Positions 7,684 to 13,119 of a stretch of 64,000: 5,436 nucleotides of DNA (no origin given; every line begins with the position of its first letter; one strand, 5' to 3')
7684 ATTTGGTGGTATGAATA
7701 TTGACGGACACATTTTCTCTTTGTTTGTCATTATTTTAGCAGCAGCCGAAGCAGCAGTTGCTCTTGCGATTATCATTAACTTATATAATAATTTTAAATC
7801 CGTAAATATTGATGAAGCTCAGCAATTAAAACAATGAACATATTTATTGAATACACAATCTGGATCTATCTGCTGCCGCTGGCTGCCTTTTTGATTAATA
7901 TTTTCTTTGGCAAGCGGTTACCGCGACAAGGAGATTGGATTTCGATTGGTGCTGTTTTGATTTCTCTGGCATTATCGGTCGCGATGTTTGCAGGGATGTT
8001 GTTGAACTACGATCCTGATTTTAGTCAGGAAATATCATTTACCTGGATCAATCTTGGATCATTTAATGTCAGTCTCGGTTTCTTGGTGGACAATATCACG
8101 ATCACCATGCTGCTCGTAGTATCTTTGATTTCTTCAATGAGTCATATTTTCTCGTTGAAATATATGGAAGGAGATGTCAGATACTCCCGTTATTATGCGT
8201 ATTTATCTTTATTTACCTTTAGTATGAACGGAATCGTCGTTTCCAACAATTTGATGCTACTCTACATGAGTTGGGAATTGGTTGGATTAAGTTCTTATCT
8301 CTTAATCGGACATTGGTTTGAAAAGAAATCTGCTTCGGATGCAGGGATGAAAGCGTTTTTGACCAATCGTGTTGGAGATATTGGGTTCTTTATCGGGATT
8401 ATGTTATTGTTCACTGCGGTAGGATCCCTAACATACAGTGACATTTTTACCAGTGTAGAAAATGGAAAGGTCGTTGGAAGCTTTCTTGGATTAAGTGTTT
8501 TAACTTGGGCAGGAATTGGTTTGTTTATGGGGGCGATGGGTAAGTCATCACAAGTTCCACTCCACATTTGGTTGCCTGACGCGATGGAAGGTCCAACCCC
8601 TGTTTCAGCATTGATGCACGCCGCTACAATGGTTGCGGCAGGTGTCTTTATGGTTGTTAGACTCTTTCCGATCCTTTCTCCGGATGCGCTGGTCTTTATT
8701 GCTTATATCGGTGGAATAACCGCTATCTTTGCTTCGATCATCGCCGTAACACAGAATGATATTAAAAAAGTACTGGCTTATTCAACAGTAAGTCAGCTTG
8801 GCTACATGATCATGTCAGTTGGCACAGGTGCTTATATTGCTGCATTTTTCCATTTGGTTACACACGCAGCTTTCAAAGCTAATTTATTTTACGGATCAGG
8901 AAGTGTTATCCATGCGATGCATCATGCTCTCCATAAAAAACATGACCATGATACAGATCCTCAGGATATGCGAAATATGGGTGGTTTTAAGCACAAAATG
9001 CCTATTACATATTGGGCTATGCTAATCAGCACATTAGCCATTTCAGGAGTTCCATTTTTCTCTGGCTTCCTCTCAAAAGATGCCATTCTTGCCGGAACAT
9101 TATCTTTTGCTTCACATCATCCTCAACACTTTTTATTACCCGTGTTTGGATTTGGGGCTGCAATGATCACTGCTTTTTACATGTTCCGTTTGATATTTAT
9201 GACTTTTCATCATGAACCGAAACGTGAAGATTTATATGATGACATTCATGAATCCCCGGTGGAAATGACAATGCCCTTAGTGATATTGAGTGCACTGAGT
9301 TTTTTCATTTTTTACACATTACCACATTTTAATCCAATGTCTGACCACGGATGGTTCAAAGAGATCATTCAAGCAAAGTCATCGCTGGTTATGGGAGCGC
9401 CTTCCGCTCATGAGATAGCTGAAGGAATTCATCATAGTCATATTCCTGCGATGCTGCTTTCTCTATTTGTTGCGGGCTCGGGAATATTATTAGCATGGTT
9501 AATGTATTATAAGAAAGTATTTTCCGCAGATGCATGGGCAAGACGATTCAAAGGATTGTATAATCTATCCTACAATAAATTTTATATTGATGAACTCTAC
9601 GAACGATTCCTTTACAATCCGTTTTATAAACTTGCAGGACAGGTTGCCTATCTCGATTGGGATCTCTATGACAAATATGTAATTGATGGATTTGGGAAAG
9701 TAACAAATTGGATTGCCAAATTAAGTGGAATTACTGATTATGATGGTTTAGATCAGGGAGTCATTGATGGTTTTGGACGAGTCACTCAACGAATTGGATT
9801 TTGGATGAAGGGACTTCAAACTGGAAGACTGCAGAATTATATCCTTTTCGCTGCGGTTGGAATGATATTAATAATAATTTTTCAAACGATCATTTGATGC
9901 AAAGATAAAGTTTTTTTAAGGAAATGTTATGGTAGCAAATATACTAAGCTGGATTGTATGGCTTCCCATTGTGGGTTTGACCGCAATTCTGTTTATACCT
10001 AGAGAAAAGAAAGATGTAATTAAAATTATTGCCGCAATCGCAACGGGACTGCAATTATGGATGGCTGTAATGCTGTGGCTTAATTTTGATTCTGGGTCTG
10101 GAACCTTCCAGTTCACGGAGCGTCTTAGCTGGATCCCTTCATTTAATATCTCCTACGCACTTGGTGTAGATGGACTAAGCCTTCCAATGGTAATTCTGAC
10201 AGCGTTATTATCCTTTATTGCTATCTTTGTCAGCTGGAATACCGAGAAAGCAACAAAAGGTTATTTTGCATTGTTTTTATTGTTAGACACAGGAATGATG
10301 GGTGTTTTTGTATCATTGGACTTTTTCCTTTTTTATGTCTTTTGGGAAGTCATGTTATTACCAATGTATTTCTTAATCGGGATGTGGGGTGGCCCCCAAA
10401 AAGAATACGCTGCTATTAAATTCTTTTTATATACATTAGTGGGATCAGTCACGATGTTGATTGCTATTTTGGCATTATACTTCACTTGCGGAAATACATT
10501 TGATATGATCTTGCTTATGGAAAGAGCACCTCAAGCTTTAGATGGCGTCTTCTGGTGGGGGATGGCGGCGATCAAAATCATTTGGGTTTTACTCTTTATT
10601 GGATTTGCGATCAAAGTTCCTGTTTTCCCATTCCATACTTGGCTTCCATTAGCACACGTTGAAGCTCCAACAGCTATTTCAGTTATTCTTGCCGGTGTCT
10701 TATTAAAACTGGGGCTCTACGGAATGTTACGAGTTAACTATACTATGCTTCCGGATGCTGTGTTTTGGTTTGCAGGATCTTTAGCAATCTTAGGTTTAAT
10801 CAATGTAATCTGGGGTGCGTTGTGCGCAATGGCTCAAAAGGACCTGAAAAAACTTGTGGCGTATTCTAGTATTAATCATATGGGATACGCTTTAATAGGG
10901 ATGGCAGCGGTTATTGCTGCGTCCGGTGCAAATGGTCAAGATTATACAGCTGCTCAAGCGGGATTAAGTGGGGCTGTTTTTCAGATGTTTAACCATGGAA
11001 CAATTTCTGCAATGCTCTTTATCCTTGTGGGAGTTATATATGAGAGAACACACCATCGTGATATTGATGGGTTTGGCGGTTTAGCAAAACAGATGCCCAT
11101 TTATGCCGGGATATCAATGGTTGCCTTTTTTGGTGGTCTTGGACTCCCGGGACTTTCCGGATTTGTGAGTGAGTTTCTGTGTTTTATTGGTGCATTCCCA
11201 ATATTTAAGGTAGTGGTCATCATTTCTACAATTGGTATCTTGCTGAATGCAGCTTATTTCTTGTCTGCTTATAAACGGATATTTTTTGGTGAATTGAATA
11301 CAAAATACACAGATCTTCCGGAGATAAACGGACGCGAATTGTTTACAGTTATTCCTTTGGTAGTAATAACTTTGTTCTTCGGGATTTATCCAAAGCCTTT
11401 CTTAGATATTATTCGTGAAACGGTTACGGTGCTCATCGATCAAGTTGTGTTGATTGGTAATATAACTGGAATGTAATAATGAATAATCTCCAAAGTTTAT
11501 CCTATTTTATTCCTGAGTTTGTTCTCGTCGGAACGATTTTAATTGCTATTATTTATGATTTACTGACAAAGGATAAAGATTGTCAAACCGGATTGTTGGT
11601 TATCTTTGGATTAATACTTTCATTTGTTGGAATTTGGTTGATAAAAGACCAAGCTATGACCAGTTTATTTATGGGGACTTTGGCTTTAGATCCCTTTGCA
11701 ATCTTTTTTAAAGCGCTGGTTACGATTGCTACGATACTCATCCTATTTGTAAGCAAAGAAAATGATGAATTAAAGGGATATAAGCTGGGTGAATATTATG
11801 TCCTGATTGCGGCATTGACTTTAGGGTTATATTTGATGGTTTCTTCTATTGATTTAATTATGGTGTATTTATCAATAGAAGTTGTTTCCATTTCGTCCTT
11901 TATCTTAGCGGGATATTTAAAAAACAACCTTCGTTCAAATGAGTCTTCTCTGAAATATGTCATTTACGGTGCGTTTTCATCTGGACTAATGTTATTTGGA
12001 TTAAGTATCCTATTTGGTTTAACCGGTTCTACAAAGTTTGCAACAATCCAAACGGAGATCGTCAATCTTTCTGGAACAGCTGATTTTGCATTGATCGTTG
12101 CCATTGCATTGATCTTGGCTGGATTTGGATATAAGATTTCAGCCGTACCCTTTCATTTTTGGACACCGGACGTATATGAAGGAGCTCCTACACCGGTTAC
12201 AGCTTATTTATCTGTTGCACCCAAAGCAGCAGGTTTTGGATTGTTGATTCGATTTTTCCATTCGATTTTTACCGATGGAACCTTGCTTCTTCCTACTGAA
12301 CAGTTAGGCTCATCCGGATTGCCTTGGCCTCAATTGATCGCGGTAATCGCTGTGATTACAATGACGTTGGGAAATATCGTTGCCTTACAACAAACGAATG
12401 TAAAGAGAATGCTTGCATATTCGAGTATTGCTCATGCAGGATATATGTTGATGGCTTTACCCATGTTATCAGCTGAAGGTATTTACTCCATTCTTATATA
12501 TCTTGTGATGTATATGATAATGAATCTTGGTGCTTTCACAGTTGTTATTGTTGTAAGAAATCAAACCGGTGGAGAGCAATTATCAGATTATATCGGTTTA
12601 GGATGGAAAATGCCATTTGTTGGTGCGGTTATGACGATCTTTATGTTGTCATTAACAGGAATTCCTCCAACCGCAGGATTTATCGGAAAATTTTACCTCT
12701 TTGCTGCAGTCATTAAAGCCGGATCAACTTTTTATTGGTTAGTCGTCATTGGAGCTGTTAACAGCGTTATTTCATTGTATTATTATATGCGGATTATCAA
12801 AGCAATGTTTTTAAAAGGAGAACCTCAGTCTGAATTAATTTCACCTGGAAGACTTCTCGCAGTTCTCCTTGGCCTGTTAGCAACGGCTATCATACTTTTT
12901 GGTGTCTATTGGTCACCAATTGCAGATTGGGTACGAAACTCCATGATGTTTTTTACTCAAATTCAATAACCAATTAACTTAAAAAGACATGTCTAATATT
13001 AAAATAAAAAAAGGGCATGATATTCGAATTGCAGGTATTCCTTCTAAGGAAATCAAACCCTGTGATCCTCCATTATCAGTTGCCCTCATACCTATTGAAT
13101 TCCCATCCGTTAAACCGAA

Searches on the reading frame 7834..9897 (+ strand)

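Call 25: search_protein_families(library=ncbifam, proteins=[window:7834-9897:+], max_evalue=0.00001)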
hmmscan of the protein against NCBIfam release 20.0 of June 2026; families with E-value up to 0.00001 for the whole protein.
window:7834-9897:+ (687 aa): 73 families (the best 25 are shown)
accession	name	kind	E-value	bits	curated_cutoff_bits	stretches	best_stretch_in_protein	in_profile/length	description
NF005141.0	PRK06590.1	equivalog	5.8e-193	643.2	556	1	7-626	4-578/615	NADH-quinone oxidoreductase subunit L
TIGR01974.1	NDH_I_L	subfamily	3.8e-190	633.9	407.5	1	9-627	4-599/630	NADH-quinone oxidoreductase subunit L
NF005626.0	PRK07376.1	equivalog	1.4e-155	519.2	963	2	34-464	38-460/675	NAD(P)H-quinone oxidoreductase subunit 5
NF040617.1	F420_dehyd_FpoL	exception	1.1e-138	463.8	1050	1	8-627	6-625/669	F420H2 dehydrogenase subunit FpoL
NF009288.0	PRK12648.1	equivalog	2.1e-92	310.7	1104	1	9-560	4-526/954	monovalent cation/H+ antiporter subunit A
TIGR00940.1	2a6301s01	subfamily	1.2e-90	305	920.45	1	13-581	7-567/793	monovalent cation:proton antiporter subunit A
NF009285.0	PRK12645.1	equivalog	9e-88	295.4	1028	1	11-581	7-574/804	Na+/H+ antiporter subunit A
NF009287.0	PRK12647.1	equivalog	2.8e-87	294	937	1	12-558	7-519/773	putative monovalent cation/H+ antiporter subunit A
NF005633.0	PRK07390.1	subfamily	4.8e-84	283.1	676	1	29-683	35-605/613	NAD(P)H-quinone oxidoreductase subunit F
NF009289.0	PRK12649.1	equivalog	2.3e-78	264.4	1117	1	1-584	1-559/789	putative monovalent cation/H+ antiporter subunit A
NF009286.0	PRK12646.1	equivalog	1.8e-77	261.6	1063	1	21-583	18-575/800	DUF4040 family protein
TIGR01960.1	ndhF3_CO2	subfamily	1.2e-76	258.6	588.7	1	13-632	14-577/606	NAD(P)H dehydrogenase, subunit NdhF3 family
NF009290.0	PRK12650.1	equivalog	8.2e-73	245.7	980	1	12-553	7-518/966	DUF4040 family protein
NF009284.0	PRK12644.1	equivalog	2.1e-72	244.6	962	1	62-556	51-521/975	Na+/H+ antiporter subunit A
NF005097.0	PRK06525.1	equivalog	8.3e-67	225.9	430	1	9-490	6-469/480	hydrogenase 4 subunit D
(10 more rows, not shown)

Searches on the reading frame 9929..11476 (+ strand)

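Call 25: search_protein_families(library=ncbifam, proteins=[window:9929-11476:+], max_evalue=0.00001)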
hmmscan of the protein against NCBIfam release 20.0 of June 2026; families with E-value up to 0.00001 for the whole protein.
window:9929-11476:+ (515 aa): 72 families (the best 25 are shown)
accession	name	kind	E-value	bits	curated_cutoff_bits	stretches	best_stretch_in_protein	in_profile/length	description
TIGR01972.1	NDH_I_M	subfamily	1.1e-175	584.9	263.8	1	6-506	1-486/486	NADH-quinone oxidoreductase subunit M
NF004499.0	PRK05846.1-3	equivalog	6e-144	480.5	585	1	3-506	4-488/502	NADH-quinone oxidoreductase subunit M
NF004500.0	PRK05846.1-4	equivalog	1.1e-135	453.3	550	1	3-506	4-506/525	NADH-quinone oxidoreductase subunit M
NF004501.0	PRK05846.1-5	subfamily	4.4e-133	444.6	598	1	4-506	5-487/492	NADH-quinone oxidoreductase subunit M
NF004505.0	PRK05846.2-5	equivalog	8.7e-130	433.8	700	1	4-505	3-484/508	NADH-quinone oxidoreductase subunit M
NF009212.0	PRK12561.1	subfamily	1.1e-126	423.7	645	1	5-505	8-498/531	NAD(P)H-quinone oxidoreductase subunit 4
NF005060.0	PRK06473.1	equivalog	1.5e-120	403.3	747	1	5-506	1-485/500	NADH-quinone oxidoreductase subunit M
NF004506.0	PRK05846.2-6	equivalog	1.8e-113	380.5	789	1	4-502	5-489/493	NADH-quinone oxidoreductase subunit M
NF004498.0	PRK05846.1-1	equivalog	1.6e-110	370.3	614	1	5-501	2-495/509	NADH-quinone oxidoreductase subunit M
NF005611.0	PRK07363.1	equivalog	3.8e-108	362.2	764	1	5-507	1-486/501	NADH-quinone oxidoreductase subunit M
NF002713.0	PRK02546.1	subfamily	3.6e-105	352.4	827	1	6-505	11-501/533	NAD(P)H-quinone oxidoreductase subunit 4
NF004504.0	PRK05846.2-3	equivalog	4.5e-99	332.8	785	1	6-495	12-486/499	NADH-quinone oxidoreductase subunit M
NF004502.0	PRK05846.2-1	equivalog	1.1e-91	308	791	1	3-501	3-496/500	NADH-quinone oxidoreductase subunit M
NF004503.0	PRK05846.2-2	subfamily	6.4e-81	273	720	1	6-496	3-483/490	NADH-quinone oxidoreductase subunit M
NF006240.0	PRK08376.1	subfamily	7e-63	213.3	662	1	2-512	3-517/521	putative monovalent cation/H+ antiporter subunit D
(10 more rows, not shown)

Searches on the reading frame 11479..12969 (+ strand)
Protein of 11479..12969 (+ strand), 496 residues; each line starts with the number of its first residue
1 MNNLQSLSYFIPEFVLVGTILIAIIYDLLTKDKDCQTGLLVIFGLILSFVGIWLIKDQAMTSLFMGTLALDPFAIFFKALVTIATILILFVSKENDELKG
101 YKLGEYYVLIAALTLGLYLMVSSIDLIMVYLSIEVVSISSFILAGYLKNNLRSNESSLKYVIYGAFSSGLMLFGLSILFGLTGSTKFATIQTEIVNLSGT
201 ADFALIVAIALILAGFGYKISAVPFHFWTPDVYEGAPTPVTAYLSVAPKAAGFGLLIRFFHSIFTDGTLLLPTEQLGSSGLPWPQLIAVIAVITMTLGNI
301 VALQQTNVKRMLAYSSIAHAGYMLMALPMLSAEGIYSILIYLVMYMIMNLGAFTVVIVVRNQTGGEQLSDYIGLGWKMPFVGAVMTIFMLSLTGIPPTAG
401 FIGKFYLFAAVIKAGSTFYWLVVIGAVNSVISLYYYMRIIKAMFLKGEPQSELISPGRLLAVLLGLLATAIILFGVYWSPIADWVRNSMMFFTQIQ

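Call 25: search_protein_families(library=ncbifam, proteins=[window:11479-12969:+], max_evalue=0.00001)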
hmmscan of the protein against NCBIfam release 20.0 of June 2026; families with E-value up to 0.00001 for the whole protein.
window:11479-12969:+ (496 aa): 73 families (the best 25 are shown)
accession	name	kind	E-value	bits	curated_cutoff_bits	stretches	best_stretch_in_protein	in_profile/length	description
TIGR01770.1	NDH_I_N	subfamily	2.4e-124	415.9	332.6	1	9-477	3-467/472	NADH-quinone oxidoreductase subunit NuoN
NF004440.0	PRK05777.1-3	equivalog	6.1e-119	398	519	1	4-484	5-468/477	NADH-quinone oxidoreductase subunit NuoN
NF002701.0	PRK02504.1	equivalog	1.2e-117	393.5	569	1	10-450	15-439/513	NAD(P)H-quinone oxidoreductase subunit N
NF004446.0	PRK05777.2-4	equivalog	1.3e-111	374.2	590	1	7-491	11-497/502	NADH-quinone oxidoreductase subunit NuoN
NF004442.0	PRK05777.1-5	equivalog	2.3e-103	346.7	523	1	5-489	6-478/483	NADH-quinone oxidoreductase subunit NuoN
NF004441.0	PRK05777.1-4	equivalog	2e-100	336.9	477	1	96-491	137-522/524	NADH-quinone oxidoreductase subunit NuoN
NF004443.0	PRK05777.2-1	equivalog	5.1e-99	332.7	626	1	1-476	3-479/506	NADH-quinone oxidoreductase subunit NuoN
NF004439.0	PRK05777.1-1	equivalog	7.1e-84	282.4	531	1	14-490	14-483/485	NADH-quinone oxidoreductase subunit NuoN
NF004444.0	PRK05777.2-2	equivalog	9.5e-84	282.2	496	1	6-450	13-446/496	NADH-quinone oxidoreductase subunit NuoN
NF004445.0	PRK05777.2-3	equivalog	2e-75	254.6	408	1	4-470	4-458/475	NADH-quinone oxidoreductase subunit NuoN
NF004447.0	PRK05777.2-5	equivalog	3.7e-59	201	547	1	10-476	4-453/458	NADH-quinone oxidoreductase subunit NuoN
NF006241.0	PRK08377.1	equivalog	5.7e-52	177.3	645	1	68-487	74-472/494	NADH dehydrogenase subunit N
NF004448.0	PRK05777.2-6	equivalog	1.5e-50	172.6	869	1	11-451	19-449/492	NADH-quinone oxidoreductase subunit NuoN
NF006240.0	PRK08376.1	subfamily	1.7e-50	172.4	662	1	69-483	87-497/521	putative monovalent cation/H+ antiporter subunit D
NF006419.0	PRK08668.1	equivalog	2.5e-49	168.6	617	1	41-487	33-476/613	NADH dehydrogenase subunit M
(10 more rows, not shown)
